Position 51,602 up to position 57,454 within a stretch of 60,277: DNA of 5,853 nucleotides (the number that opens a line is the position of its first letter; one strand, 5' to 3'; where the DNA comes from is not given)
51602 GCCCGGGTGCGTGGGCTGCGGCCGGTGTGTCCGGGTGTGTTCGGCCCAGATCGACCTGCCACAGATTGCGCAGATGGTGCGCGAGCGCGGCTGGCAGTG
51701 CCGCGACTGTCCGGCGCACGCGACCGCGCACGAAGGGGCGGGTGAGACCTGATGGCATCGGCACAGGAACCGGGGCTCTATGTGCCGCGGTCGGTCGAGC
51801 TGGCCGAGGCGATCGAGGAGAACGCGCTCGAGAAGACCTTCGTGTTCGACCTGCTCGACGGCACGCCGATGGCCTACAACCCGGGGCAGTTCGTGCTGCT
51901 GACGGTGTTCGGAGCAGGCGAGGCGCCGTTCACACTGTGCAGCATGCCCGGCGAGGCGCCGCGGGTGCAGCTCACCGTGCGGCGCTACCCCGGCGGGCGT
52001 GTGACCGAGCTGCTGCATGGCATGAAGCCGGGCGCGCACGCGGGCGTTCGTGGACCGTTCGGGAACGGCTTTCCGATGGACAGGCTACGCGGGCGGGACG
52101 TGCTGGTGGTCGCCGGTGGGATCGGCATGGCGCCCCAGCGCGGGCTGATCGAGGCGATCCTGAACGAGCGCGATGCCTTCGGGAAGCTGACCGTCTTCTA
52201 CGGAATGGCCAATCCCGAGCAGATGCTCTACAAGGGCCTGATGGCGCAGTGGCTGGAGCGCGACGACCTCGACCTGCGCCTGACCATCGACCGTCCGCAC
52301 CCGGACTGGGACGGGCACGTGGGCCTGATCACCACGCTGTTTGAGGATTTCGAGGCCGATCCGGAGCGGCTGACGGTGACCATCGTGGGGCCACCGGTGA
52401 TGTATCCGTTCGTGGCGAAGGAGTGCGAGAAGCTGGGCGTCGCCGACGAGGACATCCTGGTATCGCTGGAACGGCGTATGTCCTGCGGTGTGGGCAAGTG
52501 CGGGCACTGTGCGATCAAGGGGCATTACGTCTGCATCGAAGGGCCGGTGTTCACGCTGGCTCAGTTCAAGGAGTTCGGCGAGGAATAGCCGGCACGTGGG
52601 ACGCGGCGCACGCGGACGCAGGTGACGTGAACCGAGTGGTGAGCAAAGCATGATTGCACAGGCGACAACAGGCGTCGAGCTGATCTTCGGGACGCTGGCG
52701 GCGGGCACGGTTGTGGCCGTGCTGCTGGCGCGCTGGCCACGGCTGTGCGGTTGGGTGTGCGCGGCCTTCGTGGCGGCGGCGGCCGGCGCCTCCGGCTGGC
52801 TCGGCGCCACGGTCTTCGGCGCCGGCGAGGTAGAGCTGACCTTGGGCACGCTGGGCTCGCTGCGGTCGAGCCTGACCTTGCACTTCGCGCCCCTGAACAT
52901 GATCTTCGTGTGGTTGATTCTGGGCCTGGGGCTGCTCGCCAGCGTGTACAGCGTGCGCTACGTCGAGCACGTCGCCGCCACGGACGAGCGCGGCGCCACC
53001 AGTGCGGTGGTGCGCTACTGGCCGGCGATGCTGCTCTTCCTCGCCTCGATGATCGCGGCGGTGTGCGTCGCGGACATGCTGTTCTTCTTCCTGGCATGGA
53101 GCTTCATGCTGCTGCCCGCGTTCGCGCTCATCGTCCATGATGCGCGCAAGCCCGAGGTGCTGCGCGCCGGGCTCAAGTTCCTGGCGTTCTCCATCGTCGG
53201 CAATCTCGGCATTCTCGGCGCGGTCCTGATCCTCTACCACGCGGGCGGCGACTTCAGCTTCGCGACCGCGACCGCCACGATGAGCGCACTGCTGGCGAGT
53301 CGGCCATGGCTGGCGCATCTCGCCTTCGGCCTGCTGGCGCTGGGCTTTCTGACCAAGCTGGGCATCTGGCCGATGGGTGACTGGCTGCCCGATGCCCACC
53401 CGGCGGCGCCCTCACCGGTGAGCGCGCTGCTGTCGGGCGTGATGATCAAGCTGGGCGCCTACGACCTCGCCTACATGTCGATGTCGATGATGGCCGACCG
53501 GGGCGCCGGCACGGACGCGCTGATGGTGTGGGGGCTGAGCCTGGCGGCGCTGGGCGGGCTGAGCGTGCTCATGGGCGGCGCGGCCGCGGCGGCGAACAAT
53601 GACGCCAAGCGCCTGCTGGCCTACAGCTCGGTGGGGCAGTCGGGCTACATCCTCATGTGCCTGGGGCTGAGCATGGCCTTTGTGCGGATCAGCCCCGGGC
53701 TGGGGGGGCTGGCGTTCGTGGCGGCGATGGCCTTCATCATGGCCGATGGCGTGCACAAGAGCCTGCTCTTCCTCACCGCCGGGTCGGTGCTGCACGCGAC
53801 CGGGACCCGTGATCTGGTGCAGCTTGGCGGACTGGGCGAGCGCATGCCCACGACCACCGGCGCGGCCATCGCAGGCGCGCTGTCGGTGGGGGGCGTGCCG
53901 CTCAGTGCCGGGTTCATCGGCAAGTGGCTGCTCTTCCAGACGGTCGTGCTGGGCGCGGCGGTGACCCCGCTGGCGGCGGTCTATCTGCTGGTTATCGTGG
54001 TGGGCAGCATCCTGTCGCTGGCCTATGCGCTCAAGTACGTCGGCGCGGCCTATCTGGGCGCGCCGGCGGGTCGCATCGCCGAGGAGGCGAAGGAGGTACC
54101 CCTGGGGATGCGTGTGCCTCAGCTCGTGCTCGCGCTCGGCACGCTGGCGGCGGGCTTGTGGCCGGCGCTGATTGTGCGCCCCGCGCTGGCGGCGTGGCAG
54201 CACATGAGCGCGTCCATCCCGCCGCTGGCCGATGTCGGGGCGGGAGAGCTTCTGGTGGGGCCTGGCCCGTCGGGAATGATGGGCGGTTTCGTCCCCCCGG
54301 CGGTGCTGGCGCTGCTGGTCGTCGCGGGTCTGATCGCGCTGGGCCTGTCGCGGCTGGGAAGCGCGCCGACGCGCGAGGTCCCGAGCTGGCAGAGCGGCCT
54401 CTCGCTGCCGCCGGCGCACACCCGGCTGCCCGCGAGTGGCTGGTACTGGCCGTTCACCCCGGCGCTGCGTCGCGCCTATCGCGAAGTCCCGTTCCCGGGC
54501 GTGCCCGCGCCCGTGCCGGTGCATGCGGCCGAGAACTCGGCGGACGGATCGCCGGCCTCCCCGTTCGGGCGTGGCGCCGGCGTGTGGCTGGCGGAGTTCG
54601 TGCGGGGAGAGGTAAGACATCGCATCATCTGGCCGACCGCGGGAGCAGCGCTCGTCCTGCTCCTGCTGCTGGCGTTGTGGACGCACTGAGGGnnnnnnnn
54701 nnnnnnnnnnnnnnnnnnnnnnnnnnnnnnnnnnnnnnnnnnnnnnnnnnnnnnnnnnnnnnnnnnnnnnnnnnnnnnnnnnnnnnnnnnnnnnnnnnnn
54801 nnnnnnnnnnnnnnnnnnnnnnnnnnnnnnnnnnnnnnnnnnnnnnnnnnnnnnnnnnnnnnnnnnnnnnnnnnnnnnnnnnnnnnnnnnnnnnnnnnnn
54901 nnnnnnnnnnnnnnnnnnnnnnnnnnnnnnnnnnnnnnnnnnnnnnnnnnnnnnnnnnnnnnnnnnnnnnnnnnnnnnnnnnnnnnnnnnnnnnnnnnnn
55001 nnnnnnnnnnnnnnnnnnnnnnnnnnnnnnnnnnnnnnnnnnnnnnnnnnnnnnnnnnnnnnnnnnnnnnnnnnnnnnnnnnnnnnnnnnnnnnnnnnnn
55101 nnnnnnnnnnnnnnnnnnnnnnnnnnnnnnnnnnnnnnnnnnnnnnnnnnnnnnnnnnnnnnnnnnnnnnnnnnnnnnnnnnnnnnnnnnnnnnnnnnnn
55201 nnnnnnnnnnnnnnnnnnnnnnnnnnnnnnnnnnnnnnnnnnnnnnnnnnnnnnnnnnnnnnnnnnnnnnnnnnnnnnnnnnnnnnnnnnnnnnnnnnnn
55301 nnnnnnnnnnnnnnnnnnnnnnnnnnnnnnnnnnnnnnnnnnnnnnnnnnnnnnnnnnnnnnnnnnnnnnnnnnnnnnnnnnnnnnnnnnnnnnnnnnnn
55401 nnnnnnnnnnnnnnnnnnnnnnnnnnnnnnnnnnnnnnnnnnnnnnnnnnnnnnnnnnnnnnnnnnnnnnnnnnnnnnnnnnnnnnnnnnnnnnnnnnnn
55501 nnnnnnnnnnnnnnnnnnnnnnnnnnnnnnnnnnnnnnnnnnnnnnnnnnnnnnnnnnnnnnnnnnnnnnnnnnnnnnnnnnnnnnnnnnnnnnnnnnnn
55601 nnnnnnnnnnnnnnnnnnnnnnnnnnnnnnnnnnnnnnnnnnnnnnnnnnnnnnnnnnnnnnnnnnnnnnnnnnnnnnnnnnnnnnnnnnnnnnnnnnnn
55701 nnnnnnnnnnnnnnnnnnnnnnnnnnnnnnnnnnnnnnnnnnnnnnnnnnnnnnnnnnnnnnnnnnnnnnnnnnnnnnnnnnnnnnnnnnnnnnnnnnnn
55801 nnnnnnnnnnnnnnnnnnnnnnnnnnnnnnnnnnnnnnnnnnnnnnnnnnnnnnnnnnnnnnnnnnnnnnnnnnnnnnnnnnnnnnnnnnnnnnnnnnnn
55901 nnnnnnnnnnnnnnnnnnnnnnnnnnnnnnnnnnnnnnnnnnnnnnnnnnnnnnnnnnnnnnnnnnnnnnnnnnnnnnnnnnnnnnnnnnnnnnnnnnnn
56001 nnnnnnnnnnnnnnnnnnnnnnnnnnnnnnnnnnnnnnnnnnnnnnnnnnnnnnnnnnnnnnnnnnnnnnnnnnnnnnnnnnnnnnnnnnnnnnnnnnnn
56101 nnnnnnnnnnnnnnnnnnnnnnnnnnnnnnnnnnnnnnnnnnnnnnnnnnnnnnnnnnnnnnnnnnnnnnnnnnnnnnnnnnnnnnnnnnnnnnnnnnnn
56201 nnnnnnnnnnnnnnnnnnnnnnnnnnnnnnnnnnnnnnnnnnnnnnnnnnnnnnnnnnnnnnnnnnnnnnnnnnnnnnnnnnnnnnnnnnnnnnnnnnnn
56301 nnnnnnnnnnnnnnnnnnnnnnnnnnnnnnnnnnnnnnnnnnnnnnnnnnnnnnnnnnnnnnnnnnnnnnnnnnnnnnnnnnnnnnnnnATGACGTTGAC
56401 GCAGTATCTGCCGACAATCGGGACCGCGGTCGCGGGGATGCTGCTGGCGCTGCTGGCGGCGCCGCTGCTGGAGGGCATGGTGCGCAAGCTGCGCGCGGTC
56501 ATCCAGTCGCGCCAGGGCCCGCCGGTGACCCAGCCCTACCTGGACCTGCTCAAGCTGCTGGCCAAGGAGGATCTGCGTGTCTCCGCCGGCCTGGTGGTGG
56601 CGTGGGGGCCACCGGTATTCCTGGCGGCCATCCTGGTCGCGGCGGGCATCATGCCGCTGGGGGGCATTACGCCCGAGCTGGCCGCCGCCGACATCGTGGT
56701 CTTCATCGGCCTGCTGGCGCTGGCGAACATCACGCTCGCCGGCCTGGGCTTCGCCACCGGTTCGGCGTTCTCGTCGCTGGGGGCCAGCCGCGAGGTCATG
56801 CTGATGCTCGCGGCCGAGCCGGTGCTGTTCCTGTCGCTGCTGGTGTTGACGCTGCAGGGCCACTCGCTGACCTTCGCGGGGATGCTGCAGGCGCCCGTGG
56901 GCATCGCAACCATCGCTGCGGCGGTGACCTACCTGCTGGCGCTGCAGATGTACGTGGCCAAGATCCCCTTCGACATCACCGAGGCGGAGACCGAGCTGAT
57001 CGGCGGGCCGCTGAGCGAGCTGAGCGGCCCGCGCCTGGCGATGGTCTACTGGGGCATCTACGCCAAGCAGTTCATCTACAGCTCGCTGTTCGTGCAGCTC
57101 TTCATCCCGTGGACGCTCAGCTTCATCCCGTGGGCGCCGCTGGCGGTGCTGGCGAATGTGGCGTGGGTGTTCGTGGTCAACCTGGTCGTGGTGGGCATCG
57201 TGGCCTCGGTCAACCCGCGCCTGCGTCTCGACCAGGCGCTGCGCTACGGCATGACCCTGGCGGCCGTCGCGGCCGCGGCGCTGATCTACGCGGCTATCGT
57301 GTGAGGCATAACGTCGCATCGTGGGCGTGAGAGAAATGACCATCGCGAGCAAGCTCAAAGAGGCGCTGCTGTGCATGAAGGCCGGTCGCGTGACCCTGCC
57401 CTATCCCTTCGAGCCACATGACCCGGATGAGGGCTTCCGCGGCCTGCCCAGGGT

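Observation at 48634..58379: Chimeric energy-converting [NiFe]-hydrogenase operon: Hyc-type membrane core plus sulfhydrogenase beta/gamma-like NAD(P)H module plus a dead FdhH-like subunit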

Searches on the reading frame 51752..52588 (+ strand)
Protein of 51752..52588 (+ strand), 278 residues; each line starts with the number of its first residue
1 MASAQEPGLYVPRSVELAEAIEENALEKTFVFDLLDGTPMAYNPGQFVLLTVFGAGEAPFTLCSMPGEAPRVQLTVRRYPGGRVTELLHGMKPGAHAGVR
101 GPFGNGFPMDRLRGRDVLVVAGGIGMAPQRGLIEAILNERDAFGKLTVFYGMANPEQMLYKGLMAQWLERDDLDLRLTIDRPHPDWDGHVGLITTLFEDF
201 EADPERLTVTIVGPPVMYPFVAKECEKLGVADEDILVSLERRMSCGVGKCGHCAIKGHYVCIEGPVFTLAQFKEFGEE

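Call 3: search_protein_families(library=pfam, proteins=[window:51752-52588:+], max_evalue=0.01)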
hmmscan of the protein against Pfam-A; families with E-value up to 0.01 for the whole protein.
window:51752-52588:+ (278 aa): 3 families
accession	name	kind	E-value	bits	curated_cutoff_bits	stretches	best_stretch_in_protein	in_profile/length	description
PF00175.26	NAD_binding_1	-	4.6e-13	50.2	22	1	120-222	2-108/109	Oxidoreductase NAD-binding domain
PF10418.14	DHODB_Fe-S_bind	-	1.7e-10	40.9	23.9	1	240-271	1-39/41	Iron-sulfur cluster binding domain of dihydroorotate dehydrogenase B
PF00970.30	FAD_binding_6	-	1.2e-09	38.8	21.1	1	24-105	11-96/99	Oxidoreductase FAD-binding domain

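Call 4: search_protein_families(library=ncbifam, proteins=[window:51752-52588:+], max_evalue=0.01)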
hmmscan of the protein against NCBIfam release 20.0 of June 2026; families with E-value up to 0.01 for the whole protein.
window:51752-52588:+ (278 aa): 26 families (the best 25 are shown)
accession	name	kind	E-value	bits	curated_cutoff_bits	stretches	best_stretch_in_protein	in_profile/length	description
NF006220.0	PRK08345.1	subfamily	2.2e-64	217.5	395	1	10-269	8-284/294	cytochrome-c3 hydrogenase subunit gamma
TIGR02911.1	sulfite_red_B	equivalog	7.2e-60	202.3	288.6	1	10-275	3-259/261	anaerobic sulfite reductase subunit AsrB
NF040830.1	sulfhyd_ShyC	equivalog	3.3e-49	167.6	600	1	21-269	15-278/288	NAD(P)-dependent hydrogenase/sulfhydrogenase 2 subunit gamma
NF040835.1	sulfhyd_HydG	equivalog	1.5e-48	165.6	650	1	22-269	27-281/292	NADPH-dependent hydrogenase/sulfhydrogenase 1 subunit gamma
NF000796.0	PRK00054.1-1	equivalog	3.8e-38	131.2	224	1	12-276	3-241/254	dihydroorotate dehydrogenase electron transfer subunit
NF000798.0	PRK00054.1-3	equivalog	2.3e-21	76.6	219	1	30-268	19-238/244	dihydroorotate dehydrogenase electron transfer subunit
NF004862.0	PRK06222.1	subfamily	3.1e-18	66.3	220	1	42-268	28-244/281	sulfide/dihydroorotate dehydrogenase-like FAD/NAD-binding protein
NF000799.0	PRK00054.1-4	equivalog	2.1e-17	63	314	1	42-269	33-253/258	dihydroorotate dehydrogenase electron transfer subunit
NF045803.1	MethMoxFADbindMmoC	equivalog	2.7e-17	62.5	500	1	38-237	136-337/343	aromatic/alkene monooxygenase hydroxylase FAD-binding subunit MmoC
NF009414.0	PRK12778.1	equivalog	8.7e-16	57.3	1103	1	42-270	28-246/752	bifunctional dihydroorotate dehydrogenase B NAD binding subunit/NADPH-dependent glutamate synthase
TIGR01941.1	nqrF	equivalog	2e-15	56.6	295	1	78-237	236-400/405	NADH:ubiquinone reductase (Na(+)-transporting) subunit F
NF040810.1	BenC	equivalog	2.1e-15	56.7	430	1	29-233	121-323/333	benzoate 1,2-dioxygenase electron transfer component BenC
NF000797.0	PRK00054.1-2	equivalog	2.4e-15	56.5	270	1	44-269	44-262/267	dihydroorotate dehydrogenase electron transfer subunit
NF058606.1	GlBtMonoRdsGbcB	equivalog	5.3e-14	51.9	500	1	15-195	16-201/362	glycine betaine monooxygenase reductase subunit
NF007964.0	PRK10684.1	equivalog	1.8e-12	46.9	383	1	39-235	34-232/333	NADH oxidoreductase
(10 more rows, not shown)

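Call 52: search_solved_structures(query=window:51752-52588:+, max_evalue=1e-8, show_alignments=1)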
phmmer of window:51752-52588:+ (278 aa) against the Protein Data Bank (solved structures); distinct sequences matched with E-value up to 1e-8: 17.
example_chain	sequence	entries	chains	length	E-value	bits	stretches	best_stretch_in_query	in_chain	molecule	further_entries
9nez_C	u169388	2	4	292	3.6e-48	167.6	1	23-269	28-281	Sulfhydrogenase 1 subunit gamma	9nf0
5ksw_B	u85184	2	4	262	2.2e-19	73.1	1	43-268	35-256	Dihydroorotate dehydrogenase B (NAD(+)), electron transfer subunit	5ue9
1ep3_B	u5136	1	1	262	4e-17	65.7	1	43-268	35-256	DIHYDROOROTATE DEHYDROGENASE B (PYRK SUBUNIT)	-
1ep1_B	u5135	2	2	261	4.1e-17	65.7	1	43-268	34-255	DIHYDROOROTATE DEHYDROGENASE B (PYRK SUBUNIT)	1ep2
7qty_A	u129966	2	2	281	2.8e-16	63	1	79-237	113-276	Na(+)-translocating NADH-quinone reductase subunit F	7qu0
1tvc_A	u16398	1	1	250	4.9e-14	55.6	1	40-235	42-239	METHANE MONOOXYGENASE COMPONENT C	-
8a1t_F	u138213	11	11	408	5.3e-14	55.5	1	79-237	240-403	Na(+)-translocating NADH-quinone reductase subunit F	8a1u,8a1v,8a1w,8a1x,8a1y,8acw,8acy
7xk3_F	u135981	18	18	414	5.4e-14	55.4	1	79-237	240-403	Na(+)-translocating NADH-quinone reductase subunit F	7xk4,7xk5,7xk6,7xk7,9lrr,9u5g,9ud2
8ad3_A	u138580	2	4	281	1.2e-13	54.4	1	79-237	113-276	Na(+)-translocating NADH-quinone reductase subunit F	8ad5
4u9u_A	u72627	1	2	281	1.2e-13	54.3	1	79-237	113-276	Na(+)-translocating NADH-quinone reductase subunit F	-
8ad4_A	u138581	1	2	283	1.2e-13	54.3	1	79-237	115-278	Na(+)-translocating NADH-quinone reductase subunit F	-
4uaj_A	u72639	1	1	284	1.3e-13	54.2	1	79-237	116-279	Na(+)-translocating NADH-quinone reductase subunit F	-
7qu3_A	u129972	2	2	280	2.7e-13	53.1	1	79-237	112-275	Na(+)-translocating NADH-quinone reductase subunit F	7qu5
7rom_A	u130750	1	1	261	5.9e-13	52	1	59-233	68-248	NADH-cytochrome b5 reductase 1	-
4ylf_A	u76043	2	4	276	6.7e-10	42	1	41-268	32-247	Dihydroorotate dehydrogenase B (NAD(+)), electron transfer subunit homolog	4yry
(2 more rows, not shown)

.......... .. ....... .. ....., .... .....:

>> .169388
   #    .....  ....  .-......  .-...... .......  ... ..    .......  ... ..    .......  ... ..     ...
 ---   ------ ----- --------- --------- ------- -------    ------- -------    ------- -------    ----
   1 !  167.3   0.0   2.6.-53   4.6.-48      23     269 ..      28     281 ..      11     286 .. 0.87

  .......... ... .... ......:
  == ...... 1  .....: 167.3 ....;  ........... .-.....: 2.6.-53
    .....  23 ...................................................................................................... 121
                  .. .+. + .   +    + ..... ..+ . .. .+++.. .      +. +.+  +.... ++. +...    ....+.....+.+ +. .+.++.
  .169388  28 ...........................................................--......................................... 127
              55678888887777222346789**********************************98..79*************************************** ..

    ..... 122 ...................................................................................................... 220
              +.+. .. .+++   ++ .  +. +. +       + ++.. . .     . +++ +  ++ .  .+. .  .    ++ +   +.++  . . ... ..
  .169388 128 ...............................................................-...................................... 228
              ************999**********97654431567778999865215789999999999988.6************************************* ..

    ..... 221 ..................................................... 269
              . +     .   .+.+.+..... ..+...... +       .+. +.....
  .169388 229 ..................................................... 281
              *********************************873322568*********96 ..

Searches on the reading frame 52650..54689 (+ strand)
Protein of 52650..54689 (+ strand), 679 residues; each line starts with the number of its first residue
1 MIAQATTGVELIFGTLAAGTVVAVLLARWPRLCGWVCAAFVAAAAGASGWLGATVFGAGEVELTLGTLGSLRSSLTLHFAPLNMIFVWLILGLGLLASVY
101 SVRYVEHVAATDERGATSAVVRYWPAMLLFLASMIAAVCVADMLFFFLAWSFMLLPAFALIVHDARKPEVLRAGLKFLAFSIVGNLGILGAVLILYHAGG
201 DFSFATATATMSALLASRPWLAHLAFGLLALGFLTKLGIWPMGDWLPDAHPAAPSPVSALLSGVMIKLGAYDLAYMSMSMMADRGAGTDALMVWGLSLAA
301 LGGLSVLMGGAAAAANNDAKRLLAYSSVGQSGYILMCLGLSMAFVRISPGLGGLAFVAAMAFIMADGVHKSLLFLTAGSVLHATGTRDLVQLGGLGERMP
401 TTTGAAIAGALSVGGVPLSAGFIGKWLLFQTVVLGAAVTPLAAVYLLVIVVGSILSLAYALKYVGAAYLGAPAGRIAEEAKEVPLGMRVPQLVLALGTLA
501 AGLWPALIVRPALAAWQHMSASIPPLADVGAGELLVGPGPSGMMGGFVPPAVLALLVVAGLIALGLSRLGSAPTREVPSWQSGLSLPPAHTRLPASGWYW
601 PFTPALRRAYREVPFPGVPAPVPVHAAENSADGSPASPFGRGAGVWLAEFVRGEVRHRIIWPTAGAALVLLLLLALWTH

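Call 3: search_protein_families(library=pfam, proteins=[window:52650-54689:+], max_evalue=0.01)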
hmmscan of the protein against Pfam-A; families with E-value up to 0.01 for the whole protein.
window:52650-54689:+ (679 aa): 2 families
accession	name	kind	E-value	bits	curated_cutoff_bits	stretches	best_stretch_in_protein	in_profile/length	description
PF00361.26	Proton_antipo_M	-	1.1e-47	163.2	21.5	1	142-443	3-286/294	NADH:quinone oxidoreductase/Mrp antiporter, TM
PF00662.26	Proton_antipo_N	-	5.4e-06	26.7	24.5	1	68-107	4-43/51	NADH-Ubiquinone oxidoreductase (complex I), chain 5 N-terminus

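Call 4: search_protein_families(library=ncbifam, proteins=[window:52650-54689:+], max_evalue=0.01)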
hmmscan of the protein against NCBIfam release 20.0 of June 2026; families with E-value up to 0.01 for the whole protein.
window:52650-54689:+ (679 aa): 73 families (the best 25 are shown)
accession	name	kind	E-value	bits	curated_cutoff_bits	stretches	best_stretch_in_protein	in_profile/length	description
NF005086.0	PRK06521.1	equivalog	2.2e-90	304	667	1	15-603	14-590/669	hydrogenase 4 subunit B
NF006418.0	PRK08667.1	equivalog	1.3e-67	228.8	794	1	73-509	69-490/644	hydrogenase membrane subunit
NF006419.0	PRK08668.1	equivalog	1.3e-66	225.6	617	1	76-511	65-473/613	NADH dehydrogenase subunit M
NF006240.0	PRK08376.1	subfamily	5.1e-60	203.9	662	1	81-510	90-497/521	putative monovalent cation/H+ antiporter subunit D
NF009288.0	PRK12648.1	equivalog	2.6e-56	191.3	1104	1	18-515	13-481/954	monovalent cation/H+ antiporter subunit A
NF009287.0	PRK12647.1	equivalog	2.8e-55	188.2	937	1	12-510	7-472/773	putative monovalent cation/H+ antiporter subunit A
TIGR01972.1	NDH_I_M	subfamily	1.3e-52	179.1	263.8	1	114-519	104-482/486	NADH-quinone oxidoreductase subunit M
NF009284.0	PRK12644.1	equivalog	1.2e-51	175.8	962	1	16-516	8-481/975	Na+/H+ antiporter subunit A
NF009285.0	PRK12645.1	equivalog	2e-50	171.9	1028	1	61-514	58-502/804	Na+/H+ antiporter subunit A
TIGR00940.1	2a6301s01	subfamily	3e-50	171.4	920.45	1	54-513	48-497/793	monovalent cation:proton antiporter subunit A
NF005097.0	PRK06525.1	equivalog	1.7e-48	165.6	430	1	32-501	26-471/480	hydrogenase 4 subunit D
NF005561.0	PRK07234.1-1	equivalog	5.8e-46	157.4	718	1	35-476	36-447/569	putative monovalent cation/H+ antiporter subunit D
NF005141.0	PRK06590.1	equivalog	2.5e-44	152.2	556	1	19-507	15-470/615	NADH-quinone oxidoreductase subunit L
NF009289.0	PRK12649.1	equivalog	4.3e-41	141.1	1117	1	12-509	11-489/789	putative monovalent cation/H+ antiporter subunit A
NF009290.0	PRK12650.1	equivalog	5.3e-41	140.5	980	1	16-511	10-478/966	DUF4040 family protein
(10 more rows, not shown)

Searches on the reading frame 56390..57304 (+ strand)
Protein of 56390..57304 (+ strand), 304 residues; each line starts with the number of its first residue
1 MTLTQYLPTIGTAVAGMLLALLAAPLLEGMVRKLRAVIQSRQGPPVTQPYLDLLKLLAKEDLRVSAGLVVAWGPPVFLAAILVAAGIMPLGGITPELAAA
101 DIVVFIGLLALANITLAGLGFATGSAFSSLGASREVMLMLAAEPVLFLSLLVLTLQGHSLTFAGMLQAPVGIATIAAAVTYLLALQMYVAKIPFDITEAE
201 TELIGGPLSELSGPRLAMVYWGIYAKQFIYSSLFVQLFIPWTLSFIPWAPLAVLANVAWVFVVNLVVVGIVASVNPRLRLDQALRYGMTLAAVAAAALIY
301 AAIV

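Call 3: search_protein_families(library=pfam, proteins=[window:56390-57304:+], max_evalue=0.01)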
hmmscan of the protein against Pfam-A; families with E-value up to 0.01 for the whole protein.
window:56390-57304:+ (304 aa): 1 family
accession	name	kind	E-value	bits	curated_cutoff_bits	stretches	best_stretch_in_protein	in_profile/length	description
PF00146.26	NADHdh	-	1.9e-48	165.8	27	1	17-299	8-295/298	NADH dehydrogenase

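Call 4: search_protein_families(library=ncbifam, proteins=[window:56390-57304:+], max_evalue=0.01)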
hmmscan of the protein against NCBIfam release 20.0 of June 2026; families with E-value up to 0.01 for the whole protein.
window:56390-57304:+ (304 aa): 7 families
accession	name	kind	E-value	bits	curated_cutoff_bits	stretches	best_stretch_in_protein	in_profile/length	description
NF004741.0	PRK06076.1-2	equivalog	1.2e-33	116.7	305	1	13-303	26-331/337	NADH-quinone oxidoreductase subunit NuoH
NF040610.1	F420_dehyd_FpoH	exception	4.7e-18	65.6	475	1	10-287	15-317/339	F420H2 dehydrogenase subunit FpoH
NF004740.0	PRK06076.1-1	equivalog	1.1e-16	61.3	399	1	5-291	10-305/325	NADH-quinone oxidoreductase subunit NuoH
NF004745.0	PRK06076.1-6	equivalog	9.1e-14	51.4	450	1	14-289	20-316/341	NADH-quinone oxidoreductase subunit NuoH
NF004743.0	PRK06076.1-4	equivalog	1.4e-12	47.3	494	1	20-290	26-326/433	NADH-quinone oxidoreductase subunit NuoH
NF004744.0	PRK06076.1-5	equivalog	1.6e-11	44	542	1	30-271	51-312/372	NADH-quinone oxidoreductase subunit NuoH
NF004742.0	PRK06076.1-3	equivalog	1.3e-08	34.5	531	1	32-290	47-332/356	NADH-quinone oxidoreductase subunit NuoH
